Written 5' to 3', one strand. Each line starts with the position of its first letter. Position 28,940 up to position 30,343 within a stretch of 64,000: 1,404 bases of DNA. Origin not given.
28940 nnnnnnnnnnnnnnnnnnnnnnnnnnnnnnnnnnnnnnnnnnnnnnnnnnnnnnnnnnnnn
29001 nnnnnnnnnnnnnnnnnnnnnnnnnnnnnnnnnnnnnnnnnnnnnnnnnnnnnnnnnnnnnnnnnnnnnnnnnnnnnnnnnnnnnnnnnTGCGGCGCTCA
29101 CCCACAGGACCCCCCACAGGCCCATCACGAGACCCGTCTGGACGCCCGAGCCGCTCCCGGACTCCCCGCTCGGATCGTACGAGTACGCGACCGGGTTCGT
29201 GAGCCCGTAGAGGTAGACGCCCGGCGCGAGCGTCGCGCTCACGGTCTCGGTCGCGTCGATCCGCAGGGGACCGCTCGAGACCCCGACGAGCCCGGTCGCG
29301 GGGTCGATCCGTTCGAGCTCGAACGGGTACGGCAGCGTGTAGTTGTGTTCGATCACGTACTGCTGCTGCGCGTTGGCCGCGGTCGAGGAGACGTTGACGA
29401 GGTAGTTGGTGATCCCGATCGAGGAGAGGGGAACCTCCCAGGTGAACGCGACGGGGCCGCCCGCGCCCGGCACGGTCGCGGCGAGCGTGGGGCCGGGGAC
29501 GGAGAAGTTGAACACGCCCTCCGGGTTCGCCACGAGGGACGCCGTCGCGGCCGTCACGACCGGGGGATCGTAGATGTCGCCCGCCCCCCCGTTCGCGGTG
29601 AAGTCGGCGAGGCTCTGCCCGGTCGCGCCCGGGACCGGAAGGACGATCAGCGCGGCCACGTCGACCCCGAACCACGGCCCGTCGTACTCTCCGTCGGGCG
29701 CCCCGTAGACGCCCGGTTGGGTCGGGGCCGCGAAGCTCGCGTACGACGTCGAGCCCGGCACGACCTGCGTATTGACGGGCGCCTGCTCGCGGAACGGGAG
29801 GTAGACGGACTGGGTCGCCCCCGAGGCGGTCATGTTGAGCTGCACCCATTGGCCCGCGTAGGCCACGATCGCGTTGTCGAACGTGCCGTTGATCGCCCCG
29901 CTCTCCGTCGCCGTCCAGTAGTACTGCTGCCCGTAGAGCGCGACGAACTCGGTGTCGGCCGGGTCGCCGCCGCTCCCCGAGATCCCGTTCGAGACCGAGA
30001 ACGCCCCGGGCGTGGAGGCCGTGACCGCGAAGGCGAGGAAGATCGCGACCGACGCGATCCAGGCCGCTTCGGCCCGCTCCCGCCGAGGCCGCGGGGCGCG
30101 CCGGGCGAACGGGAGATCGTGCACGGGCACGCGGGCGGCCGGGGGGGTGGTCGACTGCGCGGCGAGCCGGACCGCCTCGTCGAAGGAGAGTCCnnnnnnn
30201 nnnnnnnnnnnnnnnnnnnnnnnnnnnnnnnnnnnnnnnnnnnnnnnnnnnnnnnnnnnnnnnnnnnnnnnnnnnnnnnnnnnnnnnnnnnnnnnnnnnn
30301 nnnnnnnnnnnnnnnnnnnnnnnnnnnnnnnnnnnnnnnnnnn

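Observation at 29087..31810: Single-polypeptide B-family oxidase: subunit I + subunit II + third cupredoxin-like domain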

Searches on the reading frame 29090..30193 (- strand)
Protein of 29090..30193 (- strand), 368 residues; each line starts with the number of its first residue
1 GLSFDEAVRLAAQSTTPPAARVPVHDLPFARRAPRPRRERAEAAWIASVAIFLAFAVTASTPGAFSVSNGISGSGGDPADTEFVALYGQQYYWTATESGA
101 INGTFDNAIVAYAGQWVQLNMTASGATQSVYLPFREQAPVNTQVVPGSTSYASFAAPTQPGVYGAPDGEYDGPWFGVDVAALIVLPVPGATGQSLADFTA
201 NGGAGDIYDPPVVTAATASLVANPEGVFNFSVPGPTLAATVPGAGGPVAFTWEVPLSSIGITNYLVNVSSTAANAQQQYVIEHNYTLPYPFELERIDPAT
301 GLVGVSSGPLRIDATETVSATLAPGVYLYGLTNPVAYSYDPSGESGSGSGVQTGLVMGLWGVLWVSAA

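Call 24: search_protein_representatives(protein=window:29090-30193:-)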
Query: 368 residues. Proteins with E-value up to 0.001 (for the whole library): 20; up to 1e-10: 19; up to 1e-30: 9. The best 20 are listed.
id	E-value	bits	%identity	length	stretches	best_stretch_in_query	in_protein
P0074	3.0e-132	457.4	62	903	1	1-366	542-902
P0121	3.7e-108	378.1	66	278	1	84-365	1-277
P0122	3.4e-76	273.0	45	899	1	15-365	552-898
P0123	3.6e-71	256.4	61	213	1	109-320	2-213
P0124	8.5e-70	251.9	44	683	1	1-366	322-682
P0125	9.3e-60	218.9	49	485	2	2-164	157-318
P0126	1.1e-40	156.1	68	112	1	256-366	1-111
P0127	7.1e-34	133.7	50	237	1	101-240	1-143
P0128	2.6e-33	131.9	34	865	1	1-365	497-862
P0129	5.1e-27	111.2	58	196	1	1-99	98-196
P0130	3.1e-25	105.3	32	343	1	37-365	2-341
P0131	3.4e-25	105.2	36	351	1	37-365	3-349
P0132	5.0e-25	104.6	57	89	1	282-367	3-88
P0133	1.4e-23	99.9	45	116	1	252-365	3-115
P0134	3.7e-19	85.3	38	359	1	37-365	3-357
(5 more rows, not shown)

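Call 26: find_encoding_contigs(protein=P0130, flank=6000, max_places=4)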
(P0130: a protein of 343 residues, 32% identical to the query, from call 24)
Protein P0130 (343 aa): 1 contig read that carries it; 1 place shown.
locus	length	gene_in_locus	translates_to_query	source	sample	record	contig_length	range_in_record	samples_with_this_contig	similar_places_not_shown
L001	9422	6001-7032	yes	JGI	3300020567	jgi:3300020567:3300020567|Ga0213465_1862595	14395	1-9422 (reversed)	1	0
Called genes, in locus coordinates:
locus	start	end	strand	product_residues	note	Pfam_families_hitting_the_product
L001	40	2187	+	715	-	PF01645:Glu_synthase, PF01070:FMN_dh (faint), PF04898:Glu_syn_central (weak)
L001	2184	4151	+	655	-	PF00310:GATase_2 (faint), PF01493:GXGXG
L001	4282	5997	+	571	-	PF00115:COX1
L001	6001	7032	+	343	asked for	-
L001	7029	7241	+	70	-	-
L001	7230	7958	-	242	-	PF01026:TatD_DNase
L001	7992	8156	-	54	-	PF04014:MazE_antitoxin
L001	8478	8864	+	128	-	PF01978:TrmB, PF12802:MarR_2, PF01022:HTH_5 (weak)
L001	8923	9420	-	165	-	?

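Call 29: find_encoding_contigs(protein=P0131, flank=8000, max_places=4)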
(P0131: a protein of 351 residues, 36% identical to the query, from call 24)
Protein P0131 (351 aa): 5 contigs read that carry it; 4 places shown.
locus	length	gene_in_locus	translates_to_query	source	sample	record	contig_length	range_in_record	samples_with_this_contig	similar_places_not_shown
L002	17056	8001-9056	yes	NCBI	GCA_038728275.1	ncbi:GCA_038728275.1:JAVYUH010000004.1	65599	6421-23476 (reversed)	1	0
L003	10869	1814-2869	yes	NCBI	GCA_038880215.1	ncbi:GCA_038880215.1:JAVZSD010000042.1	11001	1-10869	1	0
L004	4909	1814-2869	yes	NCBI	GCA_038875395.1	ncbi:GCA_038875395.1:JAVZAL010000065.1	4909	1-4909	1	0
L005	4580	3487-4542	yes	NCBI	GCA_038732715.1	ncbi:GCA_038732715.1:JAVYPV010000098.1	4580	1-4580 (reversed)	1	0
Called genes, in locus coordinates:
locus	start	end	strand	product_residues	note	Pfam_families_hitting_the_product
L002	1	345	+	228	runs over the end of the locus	-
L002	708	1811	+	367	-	PF01070:FMN_dh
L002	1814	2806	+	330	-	PF00348:polyprenyl_synt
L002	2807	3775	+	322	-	PF00953:Glycos_transf_4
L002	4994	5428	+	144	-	-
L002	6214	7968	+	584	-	PF00115:COX1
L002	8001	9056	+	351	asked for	-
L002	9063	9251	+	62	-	-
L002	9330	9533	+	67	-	-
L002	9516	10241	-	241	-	PF01026:TatD_DNase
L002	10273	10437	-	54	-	PF04014:MazE_antitoxin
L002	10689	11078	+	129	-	PF01978:TrmB, PF01022:HTH_5 (weak), PF12802:MarR_2 (weak)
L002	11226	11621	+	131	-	PF03551:PadR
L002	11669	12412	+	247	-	PF00378:ECH_1, PF16113:ECH_2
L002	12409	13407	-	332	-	PF12698:ABC2_membrane_3, PF01061:ABC2_membrane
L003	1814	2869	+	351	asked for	-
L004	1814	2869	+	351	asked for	-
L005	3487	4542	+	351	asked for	-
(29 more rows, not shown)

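Call 30: find_encoding_contigs(protein=P0134, flank=8000, max_places=4)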
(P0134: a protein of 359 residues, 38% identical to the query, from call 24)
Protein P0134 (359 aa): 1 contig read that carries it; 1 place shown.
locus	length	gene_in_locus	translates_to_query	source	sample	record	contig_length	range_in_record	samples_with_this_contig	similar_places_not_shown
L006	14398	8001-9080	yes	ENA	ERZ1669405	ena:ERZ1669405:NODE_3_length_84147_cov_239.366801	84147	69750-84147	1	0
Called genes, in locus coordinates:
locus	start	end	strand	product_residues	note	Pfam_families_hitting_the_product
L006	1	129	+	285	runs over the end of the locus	PF01875:Memo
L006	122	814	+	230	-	-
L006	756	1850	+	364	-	PF01070:FMN_dh, PF00478:IMPDH (faint)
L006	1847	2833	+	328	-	PF00348:polyprenyl_synt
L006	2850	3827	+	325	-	PF00953:Glycos_transf_4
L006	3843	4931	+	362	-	PF08240:ADH_N, PF16912:Glu_dehyd_C, PF00107:ADH_zinc_N, PF13602:ADH_zinc_N_2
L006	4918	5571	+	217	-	PF00702:Hydrolase, PF12710:HAD, PF13344:Hydrolase_6 (faint), PF13419:HAD_2, PF13242:Hydrolase_like (weak)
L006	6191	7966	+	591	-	PF00115:COX1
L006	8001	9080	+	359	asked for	-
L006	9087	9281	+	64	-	-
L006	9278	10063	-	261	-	PF01026:TatD_DNase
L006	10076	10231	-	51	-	PF04014:MazE_antitoxin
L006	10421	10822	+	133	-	PF02002:TFIIE_alpha (weak), PF01978:TrmB, PF01022:HTH_5 (weak), PF12802:MarR_2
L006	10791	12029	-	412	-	PF01979:Amidohydro_1, PF07969:Amidohydro_3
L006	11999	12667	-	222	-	PF01902:Diphthami_syn_2_N, PF28410:Diphthami_syn_2_C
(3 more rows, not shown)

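Call 31: find_encoding_contigs(protein=P0128, flank=8000, max_places=4)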
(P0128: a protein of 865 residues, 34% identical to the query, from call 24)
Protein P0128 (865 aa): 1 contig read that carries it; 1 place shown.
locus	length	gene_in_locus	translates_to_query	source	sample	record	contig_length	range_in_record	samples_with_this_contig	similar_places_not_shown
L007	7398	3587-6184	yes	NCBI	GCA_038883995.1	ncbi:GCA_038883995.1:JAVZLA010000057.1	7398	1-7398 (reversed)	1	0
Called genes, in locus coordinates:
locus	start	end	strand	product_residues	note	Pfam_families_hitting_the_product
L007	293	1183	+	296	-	PF13489:Methyltransf_23, PF07021:MetW (weak), PF13847:Methyltransf_31, PF08241:Methyltransf_11, PF08242:Methyltransf_12, PF13649:Methyltransf_25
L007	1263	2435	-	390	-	PF01209:Ubie_methyltran, PF13489:Methyltransf_23, PF13649:Methyltransf_25, PF13847:Methyltransf_31, PF08241:Methyltransf_11, PF08242:Methyltransf_12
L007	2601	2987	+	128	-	-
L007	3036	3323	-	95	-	-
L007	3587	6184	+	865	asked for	PF00115:COX1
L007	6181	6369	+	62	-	-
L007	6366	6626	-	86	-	-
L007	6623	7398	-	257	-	PF00702:Hydrolase, PF08282:Hydrolase_3 (weak)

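Call 40: search_solved_structures(query=A3, max_evalue=10, show_alignments=4)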
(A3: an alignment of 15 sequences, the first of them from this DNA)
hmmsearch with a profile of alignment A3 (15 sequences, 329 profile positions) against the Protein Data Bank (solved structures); distinct sequences matched with E-value up to 10: 54.
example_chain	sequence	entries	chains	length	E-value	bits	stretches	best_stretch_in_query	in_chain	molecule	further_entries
2yev_B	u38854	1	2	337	2.8e-08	36.1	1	3-154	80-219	CYTOCHROME C OXIDASE SUBUNIT 2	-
8f68_B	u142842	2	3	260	4.9e-05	25.4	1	5-153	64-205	Cytochrome bo(3) ubiquinol oxidase subunit 2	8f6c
7cub_B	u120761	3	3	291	6.3e-05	25.1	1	5-153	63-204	Cytochrome bo(3) ubiquinol oxidase subunit 2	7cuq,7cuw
1fft_B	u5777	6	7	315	7.7e-05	24.8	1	5-153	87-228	UBIQUINOL OXIDASE | Ubiquinol oxidase subunit 2 | Cytochrome bo(3) ubiquinol oxidase subunit 2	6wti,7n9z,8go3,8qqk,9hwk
7xmc_B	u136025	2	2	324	8.3e-05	24.7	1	5-153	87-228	Ubiquinol oxidase subunit 2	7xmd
1qle_B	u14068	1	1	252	0.0048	18.9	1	5-129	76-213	CYTOCHROME C OXIDASE POLYPEPTIDE II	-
6kob_B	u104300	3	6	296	0.005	18.8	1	6-142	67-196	Quinol oxidase subunit 2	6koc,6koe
1ar1_B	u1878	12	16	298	0.0098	17.9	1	5-130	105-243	CYTOCHROME C OXIDASE | Cytochrome c oxidase subunit 2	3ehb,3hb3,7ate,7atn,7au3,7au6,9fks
1cyw_A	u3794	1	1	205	0.0099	17.9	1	44-153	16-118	CYOA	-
1ndr_A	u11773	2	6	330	0.02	16.9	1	188-217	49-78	NITRITE REDUCTASE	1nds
4txv_B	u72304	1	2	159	0.053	15.5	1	43-137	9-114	Cytochrome c oxidase subunit 2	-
4w9z_A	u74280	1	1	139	0.12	14.4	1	45-130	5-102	Cytochrome c oxidase subunit 2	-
1m56_B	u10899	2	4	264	0.16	13.9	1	6-101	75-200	CYTOCHROME C OXIDASE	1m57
3om3_B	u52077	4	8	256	0.16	13.9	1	6-101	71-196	Cytochrome c oxidase subunit 2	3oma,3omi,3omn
6pw1_B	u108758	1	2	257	0.16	13.9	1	6-101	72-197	Cytochrome c oxidase subunit 2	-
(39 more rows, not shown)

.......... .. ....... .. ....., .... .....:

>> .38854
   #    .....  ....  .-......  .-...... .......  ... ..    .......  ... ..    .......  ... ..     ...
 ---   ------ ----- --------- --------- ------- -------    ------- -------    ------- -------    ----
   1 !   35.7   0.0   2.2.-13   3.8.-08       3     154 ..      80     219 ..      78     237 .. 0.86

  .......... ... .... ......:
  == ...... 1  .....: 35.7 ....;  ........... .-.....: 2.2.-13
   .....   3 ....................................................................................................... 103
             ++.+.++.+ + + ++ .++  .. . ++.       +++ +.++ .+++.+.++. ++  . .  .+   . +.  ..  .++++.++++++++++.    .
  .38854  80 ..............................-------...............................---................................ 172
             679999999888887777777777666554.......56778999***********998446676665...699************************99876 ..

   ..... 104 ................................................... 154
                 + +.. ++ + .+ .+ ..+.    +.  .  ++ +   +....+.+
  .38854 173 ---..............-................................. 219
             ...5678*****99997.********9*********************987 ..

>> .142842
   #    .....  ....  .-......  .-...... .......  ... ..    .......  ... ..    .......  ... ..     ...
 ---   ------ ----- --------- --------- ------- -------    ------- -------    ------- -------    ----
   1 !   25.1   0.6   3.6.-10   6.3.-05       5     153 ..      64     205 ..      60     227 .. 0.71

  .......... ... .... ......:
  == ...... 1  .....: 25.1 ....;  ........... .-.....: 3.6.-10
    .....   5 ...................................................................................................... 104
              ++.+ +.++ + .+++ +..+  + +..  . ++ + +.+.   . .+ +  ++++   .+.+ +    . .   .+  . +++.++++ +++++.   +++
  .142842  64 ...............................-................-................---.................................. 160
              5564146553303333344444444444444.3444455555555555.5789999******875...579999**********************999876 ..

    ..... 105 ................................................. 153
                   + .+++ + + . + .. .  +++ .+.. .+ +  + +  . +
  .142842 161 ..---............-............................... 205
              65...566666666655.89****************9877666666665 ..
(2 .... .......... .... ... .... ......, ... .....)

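Call 41: find_related_loci(query=A3, collection=genome_contigs, flank=6000)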
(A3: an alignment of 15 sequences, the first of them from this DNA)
Query A3 (333 aa) in genome_contigs; peptide patterns used: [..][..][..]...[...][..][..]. (x = any residue, [..] = any of these).
39 stretches matched a pattern; 35 encode a relative of the query (tblastn E <= 1e-3); 35 distinct loci.
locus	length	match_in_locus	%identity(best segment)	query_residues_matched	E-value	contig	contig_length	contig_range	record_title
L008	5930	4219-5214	77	2-333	1e-172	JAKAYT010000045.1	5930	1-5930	MAG: Thermoplasmata archaeon isolate YS5.bin51 NODE_10061_length_5930_cov_3.326900, whole genome shotgun sequence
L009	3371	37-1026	68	2-331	8e-149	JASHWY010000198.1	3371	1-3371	MAG: Thermoplasmata archaeon isolate JOPF243 JOPF_A10C_contig_257011, whole genome shotgun sequence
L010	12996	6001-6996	67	2-333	3e-142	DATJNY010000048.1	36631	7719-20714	MAG TPA_asm: Thermoplasmata archaeon isolate SMAG_U14873 k141_3906782, whole genome shotgun sequence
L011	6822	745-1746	66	1-333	2e-138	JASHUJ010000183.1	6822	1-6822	MAG: Thermoplasmata archaeon isolate JOPF176 JOPF_N14C_contig_269572, whole genome shotgun sequence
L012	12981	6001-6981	67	7-333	2e-136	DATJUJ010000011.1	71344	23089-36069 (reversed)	MAG TPA_asm: Thermoplasmata archaeon isolate SMAG_U15043 k141_4141955, whole genome shotgun sequence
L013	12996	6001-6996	67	2-331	2e-136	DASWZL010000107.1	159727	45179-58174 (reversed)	MAG TPA_asm: Thermoplasmata archaeon isolate SMAG_U3737 k141_23564, whole genome shotgun sequence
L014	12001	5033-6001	67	7-330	3e-136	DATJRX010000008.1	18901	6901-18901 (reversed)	MAG TPA_asm: Thermoplasmata archaeon isolate SMAG_U14978 k141_1900202, whole genome shotgun sequence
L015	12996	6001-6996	62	2-333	1e-135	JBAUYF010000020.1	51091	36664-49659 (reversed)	MAG: Thermoplasmata archaeon isolate MFD09290_ilm_asm_bin4 k127_287156, whole genome shotgun sequence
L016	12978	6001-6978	65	6-331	7e-133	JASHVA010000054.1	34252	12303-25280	MAG: Thermoplasmata archaeon isolate JOPF193 JOPF_N14C_contig_46382, whole genome shotgun sequence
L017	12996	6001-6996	63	2-332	1e-132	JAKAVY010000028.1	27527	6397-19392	MAG: Thermoplasmata archaeon isolate YP4.bin26 NODE_2417_length_27527_cov_2.328978, whole genome shotgun sequence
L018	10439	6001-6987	64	7-333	1e-132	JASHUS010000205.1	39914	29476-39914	MAG: Thermoplasmata archaeon isolate JOPF185 JOPF_A06C_contig_262613, whole genome shotgun sequence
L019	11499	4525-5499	62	2-331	2e-128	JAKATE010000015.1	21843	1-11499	MAG: Thermoplasmata archaeon isolate YP2.bin30 NODE_1994_length_21843_cov_1.968595, whole genome shotgun sequence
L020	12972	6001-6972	66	2-330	1e-127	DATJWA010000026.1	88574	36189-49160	MAG TPA_asm: Thermoplasmata archaeon isolate SMAG_U15087 k141_2683665, whole genome shotgun sequence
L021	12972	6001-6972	62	2-330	4e-127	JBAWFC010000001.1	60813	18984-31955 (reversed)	MAG: Thermoplasmata archaeon isolate MFD05722_ilm_asm_bin29 k127_116106, whole genome shotgun sequence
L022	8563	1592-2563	65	2-330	4e-126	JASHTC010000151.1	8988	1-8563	MAG: Thermoplasmata archaeon isolate JOPF143 JOPF_A14C_contig_164180, whole genome shotgun sequence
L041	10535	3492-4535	30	2-331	4e-33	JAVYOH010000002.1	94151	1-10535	MAG: Saccharolobus sp. isolate DRTY-1_201705_bins_33 DRTY-1_201705_bins_33_scaffold_2, whole genome shotgun sequence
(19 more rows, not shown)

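Call 44: list_cluster_members(proteins=[P0131, L041:1699-3450:+, L041:4548-4733:+, P0134])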
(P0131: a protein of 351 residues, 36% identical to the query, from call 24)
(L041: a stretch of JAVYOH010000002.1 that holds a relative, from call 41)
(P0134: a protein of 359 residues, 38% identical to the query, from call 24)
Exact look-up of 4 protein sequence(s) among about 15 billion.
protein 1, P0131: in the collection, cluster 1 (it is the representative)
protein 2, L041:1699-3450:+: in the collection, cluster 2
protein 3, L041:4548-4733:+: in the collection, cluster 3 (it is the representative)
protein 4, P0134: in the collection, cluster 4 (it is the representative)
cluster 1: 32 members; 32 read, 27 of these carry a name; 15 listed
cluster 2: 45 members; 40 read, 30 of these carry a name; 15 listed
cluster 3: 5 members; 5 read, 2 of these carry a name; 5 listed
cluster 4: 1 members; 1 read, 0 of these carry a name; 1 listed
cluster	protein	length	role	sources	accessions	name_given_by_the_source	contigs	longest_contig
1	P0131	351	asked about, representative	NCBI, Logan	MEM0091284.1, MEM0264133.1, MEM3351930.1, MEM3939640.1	MAG: oxidase [Saccharolobus sp.]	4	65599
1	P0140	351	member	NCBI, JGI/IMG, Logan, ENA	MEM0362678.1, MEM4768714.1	MAG: oxidase [Sulfolobaceae archaeon] | terminal oxidase subunit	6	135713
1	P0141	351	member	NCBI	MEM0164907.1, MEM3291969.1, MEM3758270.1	MAG: oxidase [Saccharolobus sp.]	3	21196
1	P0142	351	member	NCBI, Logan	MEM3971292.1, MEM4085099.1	MAG: oxidase [Saccharolobus sp.]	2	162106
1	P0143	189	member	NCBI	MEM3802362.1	MAG: oxidase, partial [Saccharolobus sp.]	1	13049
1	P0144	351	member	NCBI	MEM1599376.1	MAG: oxidase [Sulfolobaceae archaeon]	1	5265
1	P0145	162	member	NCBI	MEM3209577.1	MAG: oxidase, partial [Saccharolobus sp.]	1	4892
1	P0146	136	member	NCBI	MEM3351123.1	MAG: oxidase, partial [Saccharolobus sp.]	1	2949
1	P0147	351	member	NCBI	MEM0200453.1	MAG: oxidase [Saccharolobus sp.]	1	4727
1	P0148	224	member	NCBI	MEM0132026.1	MAG: oxidase, partial [Saccharolobus sp.]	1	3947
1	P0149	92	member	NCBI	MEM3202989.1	MAG: oxidase, partial [Saccharolobus sp.]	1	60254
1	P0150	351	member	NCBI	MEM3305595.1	MAG: oxidase [Saccharolobus sp.]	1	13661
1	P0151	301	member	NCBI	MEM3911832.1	MAG: oxidase, partial [Saccharolobus sp.]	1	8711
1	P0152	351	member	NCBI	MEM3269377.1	MAG: oxidase [Saccharolobus sp.]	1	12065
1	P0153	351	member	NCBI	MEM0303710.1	MAG: oxidase [Saccharolobus sp.]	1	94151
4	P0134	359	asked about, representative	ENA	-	-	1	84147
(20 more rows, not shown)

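Call 49: predict_structure(alignment_id=A2)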
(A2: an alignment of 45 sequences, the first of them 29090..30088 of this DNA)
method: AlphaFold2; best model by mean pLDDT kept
length: 333 residues; sequences in the alignment: 45
mean_pLDDT: 88.1   pTM: 0.83
mean pLDDT of the five models: 88.1, 87.8, 86.9, 85.8, 85.2
residues with pLDDT >= 90: 205; 70-90: 91; 50-70: 32; < 50: 5
segments of 3 or more residues with pLDDT < 50: 33-35
pLDDT, mean of each block of 10 residues (from residue 1): 86 95 71 50 92 91 97 96 93 85 88 91 92 67 83 88 79 78 95 91 96 98 92 87 97 98 97 98 98 96 80 68 95 93
secondary structure, 60 per line:
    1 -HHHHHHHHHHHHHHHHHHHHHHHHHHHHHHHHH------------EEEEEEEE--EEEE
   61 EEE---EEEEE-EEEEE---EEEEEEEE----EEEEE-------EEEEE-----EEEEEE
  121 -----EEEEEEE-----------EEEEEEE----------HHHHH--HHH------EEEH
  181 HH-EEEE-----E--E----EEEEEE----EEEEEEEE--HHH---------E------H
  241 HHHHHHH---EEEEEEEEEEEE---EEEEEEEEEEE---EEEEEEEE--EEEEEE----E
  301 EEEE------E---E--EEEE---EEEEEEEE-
elements in order: H2-34 E47-54 E57-63 E67-71 E73-77 E81-88 E93-97 E105-109 E115-120 E126-132 E144-150 H161-165 E177-179 E184-187 E201-206 E211-218 H240-247 E251-262 E266-276 E280-287 E290-295 E300-304 E318-321 E325-332
